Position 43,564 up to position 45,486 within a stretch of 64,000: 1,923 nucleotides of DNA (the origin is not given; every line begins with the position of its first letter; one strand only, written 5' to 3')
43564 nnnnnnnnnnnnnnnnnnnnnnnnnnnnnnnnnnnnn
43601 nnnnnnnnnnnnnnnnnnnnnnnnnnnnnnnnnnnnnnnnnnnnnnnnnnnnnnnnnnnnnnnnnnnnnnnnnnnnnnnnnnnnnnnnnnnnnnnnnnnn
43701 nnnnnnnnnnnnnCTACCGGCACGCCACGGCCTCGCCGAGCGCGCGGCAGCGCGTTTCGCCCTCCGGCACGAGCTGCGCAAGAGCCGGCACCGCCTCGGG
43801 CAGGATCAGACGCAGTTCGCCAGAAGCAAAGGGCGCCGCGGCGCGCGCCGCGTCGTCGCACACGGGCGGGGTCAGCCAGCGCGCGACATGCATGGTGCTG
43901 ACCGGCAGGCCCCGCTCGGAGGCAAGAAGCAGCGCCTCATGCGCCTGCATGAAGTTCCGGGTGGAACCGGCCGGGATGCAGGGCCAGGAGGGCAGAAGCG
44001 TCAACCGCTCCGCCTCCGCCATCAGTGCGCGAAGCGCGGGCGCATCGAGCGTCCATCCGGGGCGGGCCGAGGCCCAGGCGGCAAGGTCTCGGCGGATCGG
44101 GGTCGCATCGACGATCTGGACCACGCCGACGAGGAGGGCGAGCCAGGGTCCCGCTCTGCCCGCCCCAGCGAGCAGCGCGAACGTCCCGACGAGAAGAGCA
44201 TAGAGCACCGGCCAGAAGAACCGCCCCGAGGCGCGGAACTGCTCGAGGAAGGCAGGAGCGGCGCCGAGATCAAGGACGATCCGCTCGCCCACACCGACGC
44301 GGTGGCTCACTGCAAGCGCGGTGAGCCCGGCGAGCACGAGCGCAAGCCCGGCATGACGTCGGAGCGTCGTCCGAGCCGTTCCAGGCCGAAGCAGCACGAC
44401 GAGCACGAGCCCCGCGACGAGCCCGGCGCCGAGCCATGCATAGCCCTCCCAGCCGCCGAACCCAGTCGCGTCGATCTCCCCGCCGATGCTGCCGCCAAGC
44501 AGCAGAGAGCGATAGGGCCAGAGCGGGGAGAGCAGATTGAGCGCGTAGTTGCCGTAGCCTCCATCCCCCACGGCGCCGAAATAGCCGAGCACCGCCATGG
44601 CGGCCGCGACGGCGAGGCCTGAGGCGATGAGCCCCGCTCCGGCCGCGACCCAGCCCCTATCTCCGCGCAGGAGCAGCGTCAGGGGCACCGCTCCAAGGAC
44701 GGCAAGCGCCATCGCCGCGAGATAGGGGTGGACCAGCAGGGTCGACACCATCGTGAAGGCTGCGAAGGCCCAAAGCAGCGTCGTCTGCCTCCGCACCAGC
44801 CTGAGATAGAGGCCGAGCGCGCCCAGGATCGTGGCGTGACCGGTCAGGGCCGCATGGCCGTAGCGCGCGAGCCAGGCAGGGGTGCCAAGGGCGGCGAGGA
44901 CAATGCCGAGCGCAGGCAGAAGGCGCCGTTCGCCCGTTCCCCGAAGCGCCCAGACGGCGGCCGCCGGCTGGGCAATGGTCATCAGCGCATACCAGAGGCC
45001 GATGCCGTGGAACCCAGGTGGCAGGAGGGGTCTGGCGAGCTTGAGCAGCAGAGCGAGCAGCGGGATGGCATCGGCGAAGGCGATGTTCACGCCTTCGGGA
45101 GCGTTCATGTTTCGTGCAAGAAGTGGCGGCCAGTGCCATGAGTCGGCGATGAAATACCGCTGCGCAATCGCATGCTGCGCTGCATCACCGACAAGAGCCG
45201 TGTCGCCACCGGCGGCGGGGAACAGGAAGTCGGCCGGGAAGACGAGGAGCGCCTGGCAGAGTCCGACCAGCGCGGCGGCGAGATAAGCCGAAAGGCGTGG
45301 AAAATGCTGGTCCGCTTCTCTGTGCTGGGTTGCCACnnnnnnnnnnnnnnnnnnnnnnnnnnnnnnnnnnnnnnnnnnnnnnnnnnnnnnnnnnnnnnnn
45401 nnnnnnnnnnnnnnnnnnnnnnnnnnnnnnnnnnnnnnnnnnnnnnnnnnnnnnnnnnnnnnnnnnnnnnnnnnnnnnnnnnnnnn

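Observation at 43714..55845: Polysaccharide locus bracketed by two paralogous large membrane proteins, with a GT-C enzyme and DUF218, but no recognisable Wzy, Wzz or export machinery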

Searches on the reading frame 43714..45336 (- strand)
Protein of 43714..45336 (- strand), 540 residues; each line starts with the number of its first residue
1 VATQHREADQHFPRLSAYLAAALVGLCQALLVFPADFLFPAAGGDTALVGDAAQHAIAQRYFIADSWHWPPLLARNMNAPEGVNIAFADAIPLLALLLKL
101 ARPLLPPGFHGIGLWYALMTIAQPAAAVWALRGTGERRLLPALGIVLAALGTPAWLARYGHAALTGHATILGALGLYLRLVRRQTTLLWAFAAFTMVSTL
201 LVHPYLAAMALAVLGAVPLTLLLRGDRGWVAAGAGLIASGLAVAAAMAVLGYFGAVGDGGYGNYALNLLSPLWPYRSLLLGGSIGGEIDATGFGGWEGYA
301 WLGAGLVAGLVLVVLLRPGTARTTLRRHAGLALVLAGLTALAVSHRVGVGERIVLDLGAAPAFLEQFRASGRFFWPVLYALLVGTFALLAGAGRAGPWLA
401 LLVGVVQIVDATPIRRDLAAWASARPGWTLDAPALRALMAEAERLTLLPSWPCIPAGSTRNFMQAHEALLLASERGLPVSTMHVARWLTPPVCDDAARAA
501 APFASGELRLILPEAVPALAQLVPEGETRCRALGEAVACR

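Call 6: search_protein_families(library=pfam, proteins=[window:43714-45336:-], max_evalue=0.1)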
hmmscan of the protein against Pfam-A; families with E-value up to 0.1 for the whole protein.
window:43714-45336:- (540 aa): 1 family
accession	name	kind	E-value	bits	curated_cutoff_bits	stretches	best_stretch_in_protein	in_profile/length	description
PF19830.4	DUF6311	-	1.6e-13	51.5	27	1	46-307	33-290/303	Family of unknown function (DUF6311)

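Call 8: search_protein_families(library=ncbifam, proteins=[window:43714-45336:-], max_evalue=0.01)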
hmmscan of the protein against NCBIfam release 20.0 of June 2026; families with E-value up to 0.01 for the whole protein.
window:43714-45336:- (540 aa): 0 families

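Call 11: find_homologous_proteins(query=window:43714-45336:-, max_evalue=0.00001)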
Query window:43714-45336:- (540 aa): 407 proteins with E <= 0.00001 among 8000 candidates; the best 120 are listed.
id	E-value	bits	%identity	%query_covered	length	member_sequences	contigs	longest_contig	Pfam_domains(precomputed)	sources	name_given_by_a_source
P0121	0.0e+0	1151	99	100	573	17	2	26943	PF19830.5,PF25853.1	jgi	-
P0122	1.2e-266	904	80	100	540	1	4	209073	PF19830.5,PF25853.1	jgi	jgi:hypothetical protein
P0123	1.4e-265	901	79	100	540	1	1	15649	PF19830.5,PF25853.1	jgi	-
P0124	3.5e-265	899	80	99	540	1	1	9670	PF19830.5,PF25853.1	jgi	jgi:hypothetical protein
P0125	1.2e-261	888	80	99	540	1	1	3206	PF19830.5,PF25853.1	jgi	jgi:hypothetical protein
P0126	1.6e-252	857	76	100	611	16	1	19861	PF19830.5,PF25853.1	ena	-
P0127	9.9e-250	848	76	99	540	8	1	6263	PF19830.5,PF25853.1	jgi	jgi:hypothetical protein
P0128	4.5e-249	846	75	100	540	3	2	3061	PF19830.5,PF25853.1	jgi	jgi:hypothetical protein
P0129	5.6e-243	826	73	100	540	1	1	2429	PF19830.5,PF25853.1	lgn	-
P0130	2.2e-242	824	75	94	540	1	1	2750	PF19830.5,PF25853.1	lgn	-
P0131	5.6e-242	823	72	100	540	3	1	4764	PF19830.5,PF25853.1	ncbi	-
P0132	2.0e-240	817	73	99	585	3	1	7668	PF19830.5,PF25853.1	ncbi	-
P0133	1.0e-239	815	72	100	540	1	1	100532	PF19830.5,PF25853.1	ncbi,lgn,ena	-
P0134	7.9e-238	809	73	100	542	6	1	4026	PF19830.5,PF25853.1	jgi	jgi:hypothetical protein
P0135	4.1e-233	793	72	99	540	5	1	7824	PF19830.5,PF25853.1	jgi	-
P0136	9.0e-231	786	70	100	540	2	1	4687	PF19830.5,PF25853.1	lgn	-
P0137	1.3e-229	782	71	99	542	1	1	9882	PF19830.5,PF25853.1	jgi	jgi:hypothetical protein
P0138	5.8e-224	763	68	100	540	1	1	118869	PF19830.5,PF25853.1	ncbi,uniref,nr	ncbi:DUF6311 domain-containing protein [Elioraea sp.]|uniref:DUF6311 domain-containing protein n=1 T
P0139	6.5e-223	760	71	95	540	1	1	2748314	PF19830.5,PF25853.1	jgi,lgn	jgi:hypothetical protein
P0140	1.1e-221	756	69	98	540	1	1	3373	PF19830.5,PF25853.1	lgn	-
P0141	4.0e-204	698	68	94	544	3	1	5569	PF19830.5,PF25853.1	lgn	-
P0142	7.7e-203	693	67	97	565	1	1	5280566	PF19830.5,PF25853.1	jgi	jgi:hypothetical protein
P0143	8.5e-200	683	64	99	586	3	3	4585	PF19830.5,PF25853.1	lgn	-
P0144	9.2e-199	680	66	97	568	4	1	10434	PF19830.5,PF25853.1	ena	-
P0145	7.4e-197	674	65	96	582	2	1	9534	PF19830.5,PF25853.1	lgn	-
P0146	8.3e-197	674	64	97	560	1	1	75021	PF19830.5,PF25853.1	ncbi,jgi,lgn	jgi:hypothetical protein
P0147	1.1e-194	667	63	99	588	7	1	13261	PF19830.5,PF25853.1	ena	-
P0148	1.1e-194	667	64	99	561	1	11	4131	PF19830.5,PF25853.1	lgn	-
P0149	1.1e-192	660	62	99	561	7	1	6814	PF19830.5,PF25853.1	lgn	-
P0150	2.3e-192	659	64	96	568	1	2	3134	PF19830.5,PF25853.1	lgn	-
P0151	6.9e-192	657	63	94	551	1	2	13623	PF19830.5,PF25853.1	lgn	-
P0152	3.9e-191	655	62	96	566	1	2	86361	PF19830.5,PF25853.1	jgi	jgi:hypothetical protein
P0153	7.6e-190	651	63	94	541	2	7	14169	PF19830.5,PF25853.1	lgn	-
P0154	1.2e-188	647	63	94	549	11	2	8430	PF19830.5,PF25853.1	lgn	-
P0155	1.5e-188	646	62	97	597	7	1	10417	PF19830.5,PF25853.1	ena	-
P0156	2.6e-188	645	62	94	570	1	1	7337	PF19830.5,PF25853.1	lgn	-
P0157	3.3e-188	645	63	95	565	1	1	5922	PF19830.5,PF25853.1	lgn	-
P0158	4.1e-188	645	60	100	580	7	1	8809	PF19830.5,PF25853.1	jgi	jgi:hypothetical protein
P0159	1.2e-187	643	63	94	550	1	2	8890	PF19830.5,PF25853.1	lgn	-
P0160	3.7e-187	642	63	94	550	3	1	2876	PF19830.5,PF25853.1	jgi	jgi:hypothetical protein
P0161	7.1e-187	641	61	97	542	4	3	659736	PF19830.5,PF25853.1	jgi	jgi:hypothetical protein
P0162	1.3e-186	640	64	94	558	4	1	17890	PF19830.5,PF25853.1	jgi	-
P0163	1.5e-186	640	62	98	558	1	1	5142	PF19830.5,PF25853.1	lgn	-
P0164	1.9e-186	639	65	94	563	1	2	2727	PF19830.5,PF25853.1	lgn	-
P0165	2.2e-186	639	61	97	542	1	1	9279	PF19830.5,PF25853.1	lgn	-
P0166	2.7e-186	639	63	94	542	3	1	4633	PF19830.5,PF25853.1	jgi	jgi:hypothetical protein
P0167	8.5e-186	637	65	93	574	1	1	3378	PF19830.5,PF25853.1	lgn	-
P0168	1.1e-185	637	62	94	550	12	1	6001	PF19830.5,PF25853.1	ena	-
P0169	1.8e-185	636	63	94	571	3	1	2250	PF19830.5,PF25853.1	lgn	-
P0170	2.1e-185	636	61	94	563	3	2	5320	PF19830.5,PF25853.1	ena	-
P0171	2.2e-185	636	64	94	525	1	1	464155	PF19830.5,PF25853.1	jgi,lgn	jgi:hypothetical protein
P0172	3.6e-185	635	60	98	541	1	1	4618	PF19830.5,PF25853.1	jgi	jgi:hypothetical protein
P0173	5.1e-185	635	62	97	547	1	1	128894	PF19830.5,PF25853.1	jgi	-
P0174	5.3e-185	635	62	97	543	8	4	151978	PF19830.5,PF25853.1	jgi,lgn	jgi:hypothetical protein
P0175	1.6e-184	633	63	94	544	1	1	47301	PF19830.5,PF25853.1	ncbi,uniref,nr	ncbi:DUF6311 domain-containing protein [Caldovatus aquaticus]|uniref:Glycosyltransferase RgtA/B/C/D-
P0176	4.9e-184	631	62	94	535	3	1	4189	PF19830.5,PF25853.1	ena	-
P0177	3.6e-183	629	61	94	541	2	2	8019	PF19830.5,PF25853.1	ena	-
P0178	3.7e-183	628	63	94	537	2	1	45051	PF19830.5,PF25853.1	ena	-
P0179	4.2e-183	628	61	94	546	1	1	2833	PF19830.5,PF25853.1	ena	-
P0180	7.7e-183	627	62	94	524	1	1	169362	PF19830.5,PF25853.1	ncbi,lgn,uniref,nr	ncbi:hypothetical protein GXW78_14680 [Roseomonas terrae]|uniref:Glycosyltransferase RgtA/B/C/D-like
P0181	1.9e-182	626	61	94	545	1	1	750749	PF19830.5,PF25853.1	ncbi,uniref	ncbi:DUF6311 domain-containing protein [Roseomonas sp. CAU 1739]|uniref:DUF6311 domain-containing pr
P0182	2.0e-182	626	62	94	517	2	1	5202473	PF19830.5,PF25853.1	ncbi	-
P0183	2.3e-182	626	61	94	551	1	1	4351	PF19830.5,PF25853.1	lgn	-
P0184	5.3e-182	625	61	94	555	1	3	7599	PF19830.5,PF25853.1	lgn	-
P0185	7.7e-182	624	60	100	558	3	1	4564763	PF19830.5,PF25853.1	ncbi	-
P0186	8.4e-182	624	61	94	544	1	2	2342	PF19830.5,PF25853.1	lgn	-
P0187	9.6e-182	624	61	94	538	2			PF19830.5,PF25853.1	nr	nr:DUF6311 domain-containing protein [Neoroseomonas soli]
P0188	9.8e-182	624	63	94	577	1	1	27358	PF19830.5,PF25853.1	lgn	-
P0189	1.7e-181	623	60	97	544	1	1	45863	PF19830.5,PF25853.1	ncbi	-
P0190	1.8e-181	623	60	98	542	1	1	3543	PF19830.5,PF25853.1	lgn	-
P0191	2.2e-181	623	62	94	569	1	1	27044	PF19830.5,PF25853.1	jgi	jgi:hypothetical protein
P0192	2.4e-181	622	59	98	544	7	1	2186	PF19830.5,PF25853.1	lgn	-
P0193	4.4e-181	622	61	94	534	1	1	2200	PF19830.5,PF25853.1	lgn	-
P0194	6.0e-181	621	59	97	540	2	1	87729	PF19830.5,PF25853.1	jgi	jgi:hypothetical protein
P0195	7.1e-181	621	60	94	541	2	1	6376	PF19830.5,PF25853.1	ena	-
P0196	8.6e-181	621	64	93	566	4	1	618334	PF19830.5,PF25853.1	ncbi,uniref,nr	ncbi:hypothetical protein GCM10010964_00650 [Caldovatus sediminis]|uniref:Glycosyltransferase RgtA/B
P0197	1.3e-180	620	60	94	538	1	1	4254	PF19830.5,PF25853.1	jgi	jgi:hypothetical protein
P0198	1.5e-180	620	58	99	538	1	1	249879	PF19830.5,PF25853.1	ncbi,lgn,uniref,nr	ncbi:hypothetical protein GWK16_20170 [Roseomonas sp. JC162]|uniref:Glycosyltransferase RgtA/B/C/D-l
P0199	1.8e-180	620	61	94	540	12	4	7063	PF19830.5,PF25853.1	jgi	jgi:hypothetical protein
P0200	4.0e-180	618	62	94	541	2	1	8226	PF19830.5,PF25853.1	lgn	-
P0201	4.7e-180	618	60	94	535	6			PF19830.5,PF25853.1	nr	nr:DUF6311 domain-containing protein [Neoroseomonas marina]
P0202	4.8e-180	618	60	98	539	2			PF19830.5,PF25853.1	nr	nr:DUF6311 domain-containing protein [Neoroseomonas eburnea]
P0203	5.8e-180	618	60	97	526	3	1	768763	PF19830.5,PF25853.1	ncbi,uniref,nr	ncbi:hypothetical protein G3576_07640 [Roseomonas stagni]|uniref:YfhO family protein n=1 Tax=Falsiro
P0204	1.0e-179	617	62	94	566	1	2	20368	PF19830.5,PF25853.1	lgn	-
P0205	1.3e-179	617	59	100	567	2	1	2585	PF19830.5,PF25853.1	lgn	-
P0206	1.4e-179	617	62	94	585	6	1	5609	PF19830.5,PF25853.1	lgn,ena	-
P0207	6.1e-179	615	61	94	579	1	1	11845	PF19830.5,PF25853.1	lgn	-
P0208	8.3e-179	614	62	94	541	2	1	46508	PF19830.5,PF25853.1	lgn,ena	-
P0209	8.8e-179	614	61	92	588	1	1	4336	PF19830.5,PF25853.1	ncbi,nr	ncbi:MAG TPA: DUF6311 domain-containing protein, partial [Roseomonas sp.]|nr:DUF6311 domain-containi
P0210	9.3e-179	614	60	97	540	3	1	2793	PF19830.5,PF25853.1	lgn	-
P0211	1.6e-178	613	58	94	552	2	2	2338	PF19830.5,PF25853.1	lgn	-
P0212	2.8e-178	612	60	98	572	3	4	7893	PF19830.5,PF25853.1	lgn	-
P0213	4.3e-178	612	61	94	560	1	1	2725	PF19830.5,PF25853.1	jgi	jgi:hypothetical protein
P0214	7.7e-178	611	63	94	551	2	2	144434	PF19830.5,PF25853.1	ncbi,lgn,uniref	ncbi:DUF6311 domain-containing protein [Falsiroseomonas sp.]|uniref:DUF6311 domain-containing protei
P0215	8.5e-178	611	61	94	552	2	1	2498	PF19830.5,PF25853.1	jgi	jgi:hypothetical protein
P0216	9.4e-178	611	61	94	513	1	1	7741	PF19830.5,PF25853.1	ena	-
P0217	2.5e-177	609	58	99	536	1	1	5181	PF19830.5,PF25853.1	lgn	-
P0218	2.7e-177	609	59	94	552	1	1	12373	PF19830.5,PF25853.1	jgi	jgi:hypothetical protein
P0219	3.4e-177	609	59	98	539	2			PF19830.5,PF25853.1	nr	nr:DUF6311 domain-containing protein [Roseomonas rosulenta]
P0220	3.9e-177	609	61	94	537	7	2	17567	PF19830.5,PF25853.1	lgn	-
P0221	7.7e-177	608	61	94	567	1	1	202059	PF19830.5,PF25853.1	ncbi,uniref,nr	ncbi:hypothetical protein J5Y09_08615 [Roseomonas sp. PWR1]|uniref:Glycosyltransferase RgtA/B/C/D-li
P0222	1.1e-176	607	59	96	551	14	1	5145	PF19830.5,PF25853.1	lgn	-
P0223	1.5e-176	607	61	94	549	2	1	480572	PF19830.5,PF25853.1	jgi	jgi:hypothetical protein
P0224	2.7e-176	606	60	95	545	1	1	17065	PF19830.5,PF25853.1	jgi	jgi:hypothetical protein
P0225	8.4e-176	604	59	94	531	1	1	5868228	PF19830.5,PF25853.1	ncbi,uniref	ncbi:DUF6311 domain-containing protein [Humitalea sp. 24SJ18S-53]|uniref:DUF6311 domain-containing p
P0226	1.2e-175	604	62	94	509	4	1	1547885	PF19830.5,PF25853.1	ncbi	ncbi:DUF6311 domain-containing protein [Roseomonas sp. F4]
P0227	1.5e-175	603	59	94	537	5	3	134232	PF19830.5,PF25853.1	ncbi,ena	-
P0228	3.3e-175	602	60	99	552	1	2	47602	PF19830.5,PF25853.1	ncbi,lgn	-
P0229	4.2e-175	602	60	94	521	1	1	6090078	PF19830.5,PF25853.1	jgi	jgi:hypothetical protein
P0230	4.9e-175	602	60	94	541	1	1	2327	PF19830.5,PF25853.1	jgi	jgi:hypothetical protein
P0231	6.9e-175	601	59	98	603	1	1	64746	PF19830.5,PF25853.1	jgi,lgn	jgi:hypothetical protein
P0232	7.0e-175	601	60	96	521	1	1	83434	PF19830.5,PF25853.1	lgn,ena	-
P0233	9.0e-175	601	58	95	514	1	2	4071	PF19830.5,PF25853.1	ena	-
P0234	1.1e-174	601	61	94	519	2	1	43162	PF19830.5,PF25853.1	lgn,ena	-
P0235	1.6e-174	600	58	97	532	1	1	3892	PF19830.5,PF25853.1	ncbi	-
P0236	3.7e-173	595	61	93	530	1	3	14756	PF19830.5,PF25853.1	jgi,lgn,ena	jgi:hypothetical protein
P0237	3.9e-173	595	58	98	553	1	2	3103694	PF19830.5,PF25853.1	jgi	jgi:hypothetical protein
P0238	6.8e-173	595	60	94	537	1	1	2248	PF19830.5,PF25853.1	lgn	-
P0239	1.1e-172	594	61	94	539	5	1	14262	PF19830.5,PF25853.1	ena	-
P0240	1.5e-172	593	60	94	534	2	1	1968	PF19830.5,PF25853.1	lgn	-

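Call 24: find_encoding_contigs(protein=P0203, flank=10000, max_places=2)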
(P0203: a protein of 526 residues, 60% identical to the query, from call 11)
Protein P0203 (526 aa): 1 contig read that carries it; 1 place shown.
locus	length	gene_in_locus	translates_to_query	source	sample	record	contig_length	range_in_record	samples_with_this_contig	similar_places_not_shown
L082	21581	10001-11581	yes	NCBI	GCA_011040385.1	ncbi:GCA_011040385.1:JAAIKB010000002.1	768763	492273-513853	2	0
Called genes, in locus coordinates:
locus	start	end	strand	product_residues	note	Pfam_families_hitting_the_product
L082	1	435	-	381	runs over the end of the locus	PF02746:MR_MLE_N, PF13378:MR_MLE_C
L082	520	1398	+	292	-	PF00126:HTH_1, PF03466:LysR_substrate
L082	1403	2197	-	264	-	PF00353:HemolysinCabind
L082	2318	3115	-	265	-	PF02698:DUF218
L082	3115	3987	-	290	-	-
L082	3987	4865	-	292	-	PF00535:Glycos_transf_2, PF13641:Glyco_tranf_2_3 (weak)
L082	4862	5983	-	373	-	PF13439:Glyco_transf_4 (weak), PF00534:Glycos_transf_1, PF13692:Glyco_trans_1_4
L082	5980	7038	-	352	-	PF00534:Glycos_transf_1, PF13692:Glyco_trans_1_4, PF20706:GT4-conflict (weak)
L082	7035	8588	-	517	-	PF01943:Polysacc_synt, PF01554:MatE, PF13440:Polysacc_synt_3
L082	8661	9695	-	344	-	PF02397:Bac_transf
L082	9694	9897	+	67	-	-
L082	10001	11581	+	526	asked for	PF19830:DUF6311, PF25853:DUF6311_C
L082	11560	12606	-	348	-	PF00535:Glycos_transf_2, PF13641:Glyco_tranf_2_3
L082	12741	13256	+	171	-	PF01047:MarR, PF01978:TrmB, PF12802:MarR_2, PF13463:HTH_27 (weak), PF09339:HTH_IclR, PF13412:HTH_24 (weak)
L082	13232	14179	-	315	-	PF13409:GST_N_2, PF00043:GST_C (weak), PF13410:GST_C_2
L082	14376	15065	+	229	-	PF04199:Cyclase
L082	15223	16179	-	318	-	PF13353:Fer4_12 (weak), PF04055:Radical_SAM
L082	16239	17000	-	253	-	PF00528:BPD_transp_1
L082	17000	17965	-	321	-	PF13379:NMT1_2, PF09084:NMT1, PF12974:Phosphonate-bd (faint)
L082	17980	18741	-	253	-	PF00528:BPD_transp_1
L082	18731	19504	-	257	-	PF20703:nSTAND1 (weak), PF00005:ABC_tran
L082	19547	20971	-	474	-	PF00120:Gln-synt_C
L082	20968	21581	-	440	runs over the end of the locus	PF00355:Rieske, PF19301:LigXa_C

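Call 25: find_encoding_contigs(protein=P0196, flank=10000, max_places=2)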
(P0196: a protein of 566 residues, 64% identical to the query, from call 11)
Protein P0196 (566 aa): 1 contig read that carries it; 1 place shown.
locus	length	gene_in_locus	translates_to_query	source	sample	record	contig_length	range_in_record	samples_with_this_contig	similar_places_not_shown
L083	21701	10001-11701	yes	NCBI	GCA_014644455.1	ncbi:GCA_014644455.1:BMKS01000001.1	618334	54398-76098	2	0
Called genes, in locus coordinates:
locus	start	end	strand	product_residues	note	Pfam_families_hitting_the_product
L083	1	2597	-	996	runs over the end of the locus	PF02384:N6_Mtase, PF20473:MmeI_Mtase (weak), PF07669:Eco57I (weak)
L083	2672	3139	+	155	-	-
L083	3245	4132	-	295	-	PF00535:Glycos_transf_2 (weak)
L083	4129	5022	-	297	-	PF00535:Glycos_transf_2, PF13641:Glyco_tranf_2_3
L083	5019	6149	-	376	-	PF13439:Glyco_transf_4, PF00534:Glycos_transf_1, PF13692:Glyco_trans_1_4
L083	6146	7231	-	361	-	PF13439:Glyco_transf_4 (weak), PF00534:Glycos_transf_1, PF13692:Glyco_trans_1_4, PF13524:Glyco_trans_1_2, PF20706:GT4-conflict (weak)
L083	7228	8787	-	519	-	PF01943:Polysacc_synt, PF13440:Polysacc_synt_3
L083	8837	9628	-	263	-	PF02397:Bac_transf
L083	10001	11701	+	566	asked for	PF19830:DUF6311, PF25853:DUF6311_C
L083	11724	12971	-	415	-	PF07690:MFS_1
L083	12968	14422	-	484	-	PF01266:DAO (weak), PF07992:Pyr_redox_2 (faint), PF13450:NAD_binding_8 (weak), PF13738:Pyr_redox_3 (weak)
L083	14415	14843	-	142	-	PF03551:PadR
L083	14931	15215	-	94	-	-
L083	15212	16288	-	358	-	PF02086:MethyltransfD12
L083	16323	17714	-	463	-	PF00890:FAD_binding_2, PF01134:GIDA, PF01262:AlaDh_PNT_C (faint), PF07992:Pyr_redox_2, PF12831:FAD_oxidored, PF13450:NAD_binding_8 (weak), PF00070:Pyr_redox, PF02852:Pyr_redox_dim, +5 more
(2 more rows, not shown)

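Call 46: search_protein_families(library=ncbifam, proteins=[L082:11560-12606:-], max_evalue=0.001)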
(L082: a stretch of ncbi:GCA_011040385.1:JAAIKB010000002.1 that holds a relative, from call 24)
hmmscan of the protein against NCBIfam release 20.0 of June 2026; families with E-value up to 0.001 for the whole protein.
L082:11560-12606:- (348 aa): 13 families
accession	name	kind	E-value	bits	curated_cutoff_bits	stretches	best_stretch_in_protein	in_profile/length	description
NF047588.1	GlcsyltransPgfSStrep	equivalog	2.2e-81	273.4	500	1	31-334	3-304/308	glycosyltransferase PgfS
NF007986.1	PRK10714.1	equivalog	1.4e-49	168.8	529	1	31-335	8-311/316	undecaprenyl-phosphate 4-deoxy-4-formamido-L-arabinose transferase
TIGR03937.1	PgaC_IcaA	equivalog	9.1e-14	51.2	422.3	1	25-123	41-135/407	poly-beta-1,6-N-acetyl-D-glucosamine synthase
NF007482.0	PRK10073.1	equivalog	2.5e-09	36.6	423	1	28-147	5-119/334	glycosyltransferase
TIGR04242.1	nodulat_NodC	equivalog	2.8e-09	36.4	550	1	21-161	40-180/395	chitooligosaccharide synthase NodC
NF010496.0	PRK13915.1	equivalog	1.3e-08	34.3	262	1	19-137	21-141/307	glucosyl-3-phosphoglycerate synthase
NF047683.1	TeichurnBiosyTuaG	equivalog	2.7e-08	33.8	400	1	27-123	4-96/252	teichuronic acid biosynthesis protein TuaG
TIGR04283.1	glyco_like_mftF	equivalog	4.5e-08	33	182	1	31-160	1-119/221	TIGR04283 family arsenosugar biosynthesis glycosyltransferase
NF041875.1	EPS_EpsD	equivalog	3.5e-07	29.9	370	1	31-133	1-99/325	exopolysaccharide biosynthesis glycosyltransferase EpsD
NF045692.1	OglycostaseCruG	equivalog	1e-06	28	600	1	28-160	40-177/386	2'-O-glycosyltransferase CruG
NF058614.1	PPMAGASynPpgS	equivalog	6.9e-06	25.6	370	1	33-154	4-117/226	polyprenyl-phospho-N-acetylgalactosaminyl synthase PpgS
TIGR03469.1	HpnB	hypoth_equivalog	2e-05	23.8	379.25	1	25-158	40-180/386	hopene-associated glycosyltransferase HpnB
NF038302.1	EPS_HpsE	equivalog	0.00016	20.7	300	1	31-84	3-56/307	hormogonium polysaccharide biosynthesis glycosyltransferase HpsE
